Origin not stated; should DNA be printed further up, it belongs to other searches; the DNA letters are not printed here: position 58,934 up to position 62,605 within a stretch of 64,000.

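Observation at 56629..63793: Divergent pair: pseudo-nicotinamidase / kinase / phosphatase fusion facing a DUF4062 / cyclase / STAND NTPase / TPR protein, with a ferritin-like neighbour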

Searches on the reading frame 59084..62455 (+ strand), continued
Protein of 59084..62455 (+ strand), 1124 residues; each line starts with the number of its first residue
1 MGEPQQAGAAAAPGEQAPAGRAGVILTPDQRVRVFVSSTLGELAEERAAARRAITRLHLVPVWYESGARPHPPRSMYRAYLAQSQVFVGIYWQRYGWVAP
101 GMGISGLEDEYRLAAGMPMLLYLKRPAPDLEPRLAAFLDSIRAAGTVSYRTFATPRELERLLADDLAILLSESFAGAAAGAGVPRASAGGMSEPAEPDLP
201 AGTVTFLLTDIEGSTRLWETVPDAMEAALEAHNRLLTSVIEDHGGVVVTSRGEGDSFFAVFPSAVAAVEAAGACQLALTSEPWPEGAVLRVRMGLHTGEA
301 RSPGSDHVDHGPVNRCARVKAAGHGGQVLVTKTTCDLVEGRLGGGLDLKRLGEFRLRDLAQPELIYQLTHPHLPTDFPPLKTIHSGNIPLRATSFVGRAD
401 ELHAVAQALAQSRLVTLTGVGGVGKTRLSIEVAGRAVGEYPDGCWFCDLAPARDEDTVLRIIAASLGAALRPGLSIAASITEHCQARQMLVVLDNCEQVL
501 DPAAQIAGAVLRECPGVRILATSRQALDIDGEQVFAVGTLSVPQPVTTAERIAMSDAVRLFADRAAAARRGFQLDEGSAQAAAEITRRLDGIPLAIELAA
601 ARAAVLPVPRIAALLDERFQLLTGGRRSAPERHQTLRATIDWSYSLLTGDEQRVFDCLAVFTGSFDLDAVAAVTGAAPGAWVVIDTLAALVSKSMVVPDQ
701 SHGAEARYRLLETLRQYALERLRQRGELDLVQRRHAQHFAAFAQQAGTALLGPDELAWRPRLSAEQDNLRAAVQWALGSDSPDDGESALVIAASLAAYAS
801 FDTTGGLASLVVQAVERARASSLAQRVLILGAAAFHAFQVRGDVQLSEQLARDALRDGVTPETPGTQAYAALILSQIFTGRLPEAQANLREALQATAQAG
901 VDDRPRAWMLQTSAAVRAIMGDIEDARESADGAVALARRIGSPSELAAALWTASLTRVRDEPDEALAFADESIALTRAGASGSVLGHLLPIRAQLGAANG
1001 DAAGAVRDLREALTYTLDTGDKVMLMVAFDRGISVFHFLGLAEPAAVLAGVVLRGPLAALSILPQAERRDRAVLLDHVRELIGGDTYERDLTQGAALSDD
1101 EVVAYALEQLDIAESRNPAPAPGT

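Call 52: list_cluster_members(proteins=[P0121, P0173, P0001, P0006, P0122])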
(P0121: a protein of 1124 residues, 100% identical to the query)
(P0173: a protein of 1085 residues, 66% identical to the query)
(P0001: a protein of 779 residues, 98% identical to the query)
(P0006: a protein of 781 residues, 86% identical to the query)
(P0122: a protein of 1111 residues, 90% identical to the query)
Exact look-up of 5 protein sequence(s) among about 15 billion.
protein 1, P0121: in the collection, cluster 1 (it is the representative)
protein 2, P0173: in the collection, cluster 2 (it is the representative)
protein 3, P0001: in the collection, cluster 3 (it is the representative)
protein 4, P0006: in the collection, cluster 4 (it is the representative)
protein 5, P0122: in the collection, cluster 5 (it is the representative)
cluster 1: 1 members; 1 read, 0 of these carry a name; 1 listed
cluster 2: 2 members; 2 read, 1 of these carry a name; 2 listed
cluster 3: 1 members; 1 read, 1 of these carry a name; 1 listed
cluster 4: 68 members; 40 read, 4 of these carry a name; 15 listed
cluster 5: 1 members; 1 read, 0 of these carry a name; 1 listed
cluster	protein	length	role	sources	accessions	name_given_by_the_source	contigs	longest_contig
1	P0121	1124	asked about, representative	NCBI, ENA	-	-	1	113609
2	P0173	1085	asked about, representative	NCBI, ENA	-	-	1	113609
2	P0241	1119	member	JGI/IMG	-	predicted ATPase/class 3 adenylate cyclase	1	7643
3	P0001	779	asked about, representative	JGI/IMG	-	protein-tyrosine phosphatase/nicotinamidase-related amidase/aminoglycoside ...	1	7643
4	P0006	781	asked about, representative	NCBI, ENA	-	-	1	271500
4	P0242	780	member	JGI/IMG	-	aminoglycoside phosphotransferase (APT) family kinase protein/nicotinamidase-related ...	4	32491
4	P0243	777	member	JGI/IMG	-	protein-tyrosine phosphatase/nicotinamidase-related amidase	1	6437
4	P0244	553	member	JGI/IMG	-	protein-tyrosine phosphatase/aminoglycoside phosphotransferase (APT) family kinase protein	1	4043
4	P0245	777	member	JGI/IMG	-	protein-tyrosine phosphatase/nicotinamidase-related amidase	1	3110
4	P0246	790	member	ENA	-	-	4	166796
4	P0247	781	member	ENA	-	-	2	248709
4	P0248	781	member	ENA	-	-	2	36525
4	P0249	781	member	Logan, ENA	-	-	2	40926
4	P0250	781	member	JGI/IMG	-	-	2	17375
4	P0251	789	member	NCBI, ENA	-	-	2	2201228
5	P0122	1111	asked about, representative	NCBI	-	-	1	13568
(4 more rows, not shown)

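Call 79: find_encoding_contigs(protein=P0208, flank=8000, max_places=2)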
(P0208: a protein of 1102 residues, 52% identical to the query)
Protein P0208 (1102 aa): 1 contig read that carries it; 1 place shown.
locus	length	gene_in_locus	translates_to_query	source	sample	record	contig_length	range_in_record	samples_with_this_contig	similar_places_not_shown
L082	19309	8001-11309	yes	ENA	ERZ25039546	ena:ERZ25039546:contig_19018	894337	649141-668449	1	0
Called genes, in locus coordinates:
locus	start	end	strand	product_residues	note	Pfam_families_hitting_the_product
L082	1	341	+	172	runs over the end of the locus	-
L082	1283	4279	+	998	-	PF13191:AAA_16, PF00196:GerE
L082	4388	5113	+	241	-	PF06197:DUF998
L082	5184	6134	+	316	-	PF06259:Abhydrolase_8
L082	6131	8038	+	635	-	PF01757:Acyl_transf_3, PF07508:Recombinase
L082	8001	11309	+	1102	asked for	PF13271:DUF4062, PF00211:Guanylate_cyc (weak), PF13191:AAA_16 (weak), PF25872:HTH_77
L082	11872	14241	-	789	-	PF00665:rve (weak), PF22483:Mu-transpos_C_2, PF01695:IstB_IS21, PF03969:AFG1_ATPase (weak)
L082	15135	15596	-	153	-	-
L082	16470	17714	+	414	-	PF12902:Ferritin-like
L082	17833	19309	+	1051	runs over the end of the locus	PF13271:DUF4062, PF00211:Guanylate_cyc, PF13191:AAA_16 (weak), PF13401:AAA_22 (weak), PF25872:HTH_77 (weak), PF17874:TPR_MalT (weak), PF13424:TPR_12 (weak)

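Call 80: find_encoding_contigs(protein=P0199, flank=8000, max_places=2)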
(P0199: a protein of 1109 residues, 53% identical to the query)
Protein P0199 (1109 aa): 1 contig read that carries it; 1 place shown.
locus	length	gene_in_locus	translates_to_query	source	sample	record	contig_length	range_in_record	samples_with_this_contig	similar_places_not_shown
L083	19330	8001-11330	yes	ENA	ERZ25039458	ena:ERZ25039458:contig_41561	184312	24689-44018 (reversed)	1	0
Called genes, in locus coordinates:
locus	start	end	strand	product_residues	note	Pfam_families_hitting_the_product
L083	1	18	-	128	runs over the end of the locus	PF23198:PDE8A_N (weak), PF00072:Response_reg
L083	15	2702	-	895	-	PF01590:GAF, PF13185:GAF_2, PF01590:GAF, PF13185:GAF_2, PF13492:GAF_3 (weak), PF00512:HisKA, PF02518:HATPase_c, PF00072:Response_reg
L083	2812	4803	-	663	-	PF00999:Na_H_Exchanger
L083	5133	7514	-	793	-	PF00069:Pkinase, PF07714:PK_Tyr_Ser-Thr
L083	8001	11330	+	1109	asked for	PF13271:DUF4062, PF00211:Guanylate_cyc (weak), PF25872:HTH_77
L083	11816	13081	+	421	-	PF12902:Ferritin-like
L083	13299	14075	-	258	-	PF04248:NTP_transf_9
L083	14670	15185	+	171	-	PF12802:MarR_2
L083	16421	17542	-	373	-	-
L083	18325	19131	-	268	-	PF02517:Rce1-like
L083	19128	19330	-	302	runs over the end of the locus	PF01370:Epimerase, PF05368:NmrA, PF13460:NAD_binding_10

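Call 81: find_encoding_contigs(protein=P0196, flank=8000, max_places=2)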
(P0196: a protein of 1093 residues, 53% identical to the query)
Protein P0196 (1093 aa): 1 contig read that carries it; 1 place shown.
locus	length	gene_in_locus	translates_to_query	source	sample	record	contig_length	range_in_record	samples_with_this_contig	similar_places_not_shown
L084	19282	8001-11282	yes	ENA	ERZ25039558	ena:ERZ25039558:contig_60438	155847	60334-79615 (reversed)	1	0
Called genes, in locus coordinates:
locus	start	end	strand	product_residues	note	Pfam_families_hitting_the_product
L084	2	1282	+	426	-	PF00201:UDPGT, PF06722:EryCIII-like_C, PF04101:Glyco_tran_28_C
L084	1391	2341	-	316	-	PF09990:DUF2231, PF00355:Rieske, PF13806:Rieske_2, PF22543:Rieske_4 (weak)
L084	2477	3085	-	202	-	PF12917:YfbR-like, PF13023:HD_3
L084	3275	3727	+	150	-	PF01475:FUR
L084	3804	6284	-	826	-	PF02687:FtsX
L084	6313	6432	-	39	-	-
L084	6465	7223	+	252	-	PF00072:Response_reg, PF00196:GerE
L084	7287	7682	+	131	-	PF00072:Response_reg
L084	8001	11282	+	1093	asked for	PF13271:DUF4062, PF00211:Guanylate_cyc (weak), PF25872:HTH_77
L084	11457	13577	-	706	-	PF01590:GAF (weak), PF07730:HisKA_3, PF02518:HATPase_c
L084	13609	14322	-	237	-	PF00005:ABC_tran, PF02463:SMC_N (faint), PF13304:AAA_21 (faint)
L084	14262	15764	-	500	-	PF00072:Response_reg, PF00211:Guanylate_cyc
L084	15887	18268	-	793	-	PF02687:FtsX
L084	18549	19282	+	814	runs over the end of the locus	PF02687:FtsX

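Call 110: find_encoding_contigs(protein=P0122, flank=10000, max_places=2)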
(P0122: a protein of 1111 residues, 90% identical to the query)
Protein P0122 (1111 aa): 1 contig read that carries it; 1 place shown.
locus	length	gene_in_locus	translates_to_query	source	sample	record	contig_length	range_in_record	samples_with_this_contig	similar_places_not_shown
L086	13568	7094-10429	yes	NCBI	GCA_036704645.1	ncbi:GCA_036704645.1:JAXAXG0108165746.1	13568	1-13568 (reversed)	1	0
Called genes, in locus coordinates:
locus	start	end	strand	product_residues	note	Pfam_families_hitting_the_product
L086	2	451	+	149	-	?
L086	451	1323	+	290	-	PF01040:UbiA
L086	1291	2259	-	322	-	PF01145:Band_7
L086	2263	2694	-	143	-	PF01957:NfeD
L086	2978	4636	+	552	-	PF00501:AMP-binding, PF13193:AMP-binding_C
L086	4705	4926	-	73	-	PF10041:DUF2277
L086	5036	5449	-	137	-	PF03733:YccF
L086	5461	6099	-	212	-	PF01810:LysE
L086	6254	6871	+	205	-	PF14016:DUF4232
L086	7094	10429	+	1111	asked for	PF13271:DUF4062, PF00211:Guanylate_cyc, PF25872:HTH_77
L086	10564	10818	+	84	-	-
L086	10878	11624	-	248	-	PF01113:DapB_N, PF05173:DapB_C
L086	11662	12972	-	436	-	PF00675:Peptidase_M16, PF05193:Peptidase_M16_C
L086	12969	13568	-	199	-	?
